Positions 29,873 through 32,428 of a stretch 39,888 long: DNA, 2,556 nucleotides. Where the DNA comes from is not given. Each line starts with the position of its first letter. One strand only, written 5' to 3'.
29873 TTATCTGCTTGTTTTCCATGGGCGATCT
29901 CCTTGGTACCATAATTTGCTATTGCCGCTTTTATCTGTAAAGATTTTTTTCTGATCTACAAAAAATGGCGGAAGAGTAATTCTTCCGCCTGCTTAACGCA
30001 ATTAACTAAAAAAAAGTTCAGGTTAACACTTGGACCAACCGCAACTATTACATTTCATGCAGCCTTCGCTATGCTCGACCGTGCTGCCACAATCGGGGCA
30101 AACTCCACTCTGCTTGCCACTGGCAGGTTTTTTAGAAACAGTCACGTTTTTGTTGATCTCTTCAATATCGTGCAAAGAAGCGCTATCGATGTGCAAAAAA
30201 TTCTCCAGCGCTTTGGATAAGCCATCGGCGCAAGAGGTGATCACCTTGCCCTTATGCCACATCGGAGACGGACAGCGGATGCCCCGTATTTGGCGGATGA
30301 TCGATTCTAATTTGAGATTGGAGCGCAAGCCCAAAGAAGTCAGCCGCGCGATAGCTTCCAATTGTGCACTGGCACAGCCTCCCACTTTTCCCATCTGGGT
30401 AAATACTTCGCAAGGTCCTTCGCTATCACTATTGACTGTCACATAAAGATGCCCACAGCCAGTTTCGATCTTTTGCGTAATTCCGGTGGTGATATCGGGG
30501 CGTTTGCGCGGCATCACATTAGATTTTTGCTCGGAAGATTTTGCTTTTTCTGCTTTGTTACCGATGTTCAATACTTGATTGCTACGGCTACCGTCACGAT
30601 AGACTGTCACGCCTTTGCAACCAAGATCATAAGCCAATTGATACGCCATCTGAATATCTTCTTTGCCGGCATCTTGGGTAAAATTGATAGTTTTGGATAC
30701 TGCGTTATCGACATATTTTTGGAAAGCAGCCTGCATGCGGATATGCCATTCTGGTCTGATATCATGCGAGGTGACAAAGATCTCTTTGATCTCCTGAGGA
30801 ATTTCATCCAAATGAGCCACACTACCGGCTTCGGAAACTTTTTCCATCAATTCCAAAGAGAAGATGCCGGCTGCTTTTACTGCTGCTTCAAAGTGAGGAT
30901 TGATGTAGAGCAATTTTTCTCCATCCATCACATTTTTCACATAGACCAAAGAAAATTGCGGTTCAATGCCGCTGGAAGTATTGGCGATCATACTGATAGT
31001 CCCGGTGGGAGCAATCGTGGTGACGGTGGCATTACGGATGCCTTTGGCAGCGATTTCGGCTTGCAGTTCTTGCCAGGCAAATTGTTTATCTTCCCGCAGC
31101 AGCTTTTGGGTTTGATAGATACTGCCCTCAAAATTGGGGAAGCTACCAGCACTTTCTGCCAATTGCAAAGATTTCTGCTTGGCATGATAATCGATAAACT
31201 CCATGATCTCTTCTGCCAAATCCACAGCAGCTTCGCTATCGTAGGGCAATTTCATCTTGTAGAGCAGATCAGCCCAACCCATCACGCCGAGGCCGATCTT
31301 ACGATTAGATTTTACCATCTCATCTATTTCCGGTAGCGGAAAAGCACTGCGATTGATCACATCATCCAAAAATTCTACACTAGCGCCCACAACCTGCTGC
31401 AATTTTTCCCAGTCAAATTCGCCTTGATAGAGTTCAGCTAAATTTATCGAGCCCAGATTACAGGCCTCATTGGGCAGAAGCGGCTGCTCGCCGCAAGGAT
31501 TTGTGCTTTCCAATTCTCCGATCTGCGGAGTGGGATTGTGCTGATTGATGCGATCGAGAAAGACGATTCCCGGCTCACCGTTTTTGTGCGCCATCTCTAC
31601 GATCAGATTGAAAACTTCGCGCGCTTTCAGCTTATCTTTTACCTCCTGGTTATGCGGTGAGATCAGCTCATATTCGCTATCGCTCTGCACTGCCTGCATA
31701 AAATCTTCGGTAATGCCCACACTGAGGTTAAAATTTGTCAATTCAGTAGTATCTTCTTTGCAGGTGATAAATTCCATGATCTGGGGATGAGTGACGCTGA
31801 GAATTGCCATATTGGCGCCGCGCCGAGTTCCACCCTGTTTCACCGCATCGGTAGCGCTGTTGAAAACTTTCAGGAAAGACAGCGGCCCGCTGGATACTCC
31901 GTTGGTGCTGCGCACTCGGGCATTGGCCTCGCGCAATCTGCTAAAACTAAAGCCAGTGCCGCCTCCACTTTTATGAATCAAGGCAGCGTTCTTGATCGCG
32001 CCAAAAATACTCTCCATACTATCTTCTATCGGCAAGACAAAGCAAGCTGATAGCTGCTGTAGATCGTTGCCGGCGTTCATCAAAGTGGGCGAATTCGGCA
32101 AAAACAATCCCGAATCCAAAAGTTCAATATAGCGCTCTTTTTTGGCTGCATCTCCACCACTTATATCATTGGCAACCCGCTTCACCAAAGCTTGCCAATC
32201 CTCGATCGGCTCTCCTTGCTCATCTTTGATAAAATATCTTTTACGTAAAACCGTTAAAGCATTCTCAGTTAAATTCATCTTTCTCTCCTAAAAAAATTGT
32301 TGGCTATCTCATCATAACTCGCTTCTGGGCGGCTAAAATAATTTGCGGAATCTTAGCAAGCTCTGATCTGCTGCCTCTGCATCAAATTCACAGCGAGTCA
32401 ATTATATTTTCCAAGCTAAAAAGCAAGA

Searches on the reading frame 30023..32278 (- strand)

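Call 3: search_protein_families(library=pfam, proteins=[window:30023-32278:-], max_evalue=0.001)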
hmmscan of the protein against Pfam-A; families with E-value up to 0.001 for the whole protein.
window:30023-32278:- (751 aa): 3 families
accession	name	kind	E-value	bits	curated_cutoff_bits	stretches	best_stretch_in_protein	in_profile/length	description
PF02867.20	Ribonuc_red_lgC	-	1.5e-152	509.3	23.9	1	77-560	1-523/523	Ribonucleotide reductase, barrel domain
PF12637.14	TSCPD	-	7.3e-21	74.7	22.8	1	602-694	5-87/88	TSCPD domain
PF00317.26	Ribonuc_red_lgN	-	3.2e-18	66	28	1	1-73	1-76/77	Ribonucleotide reductase, all-alpha domain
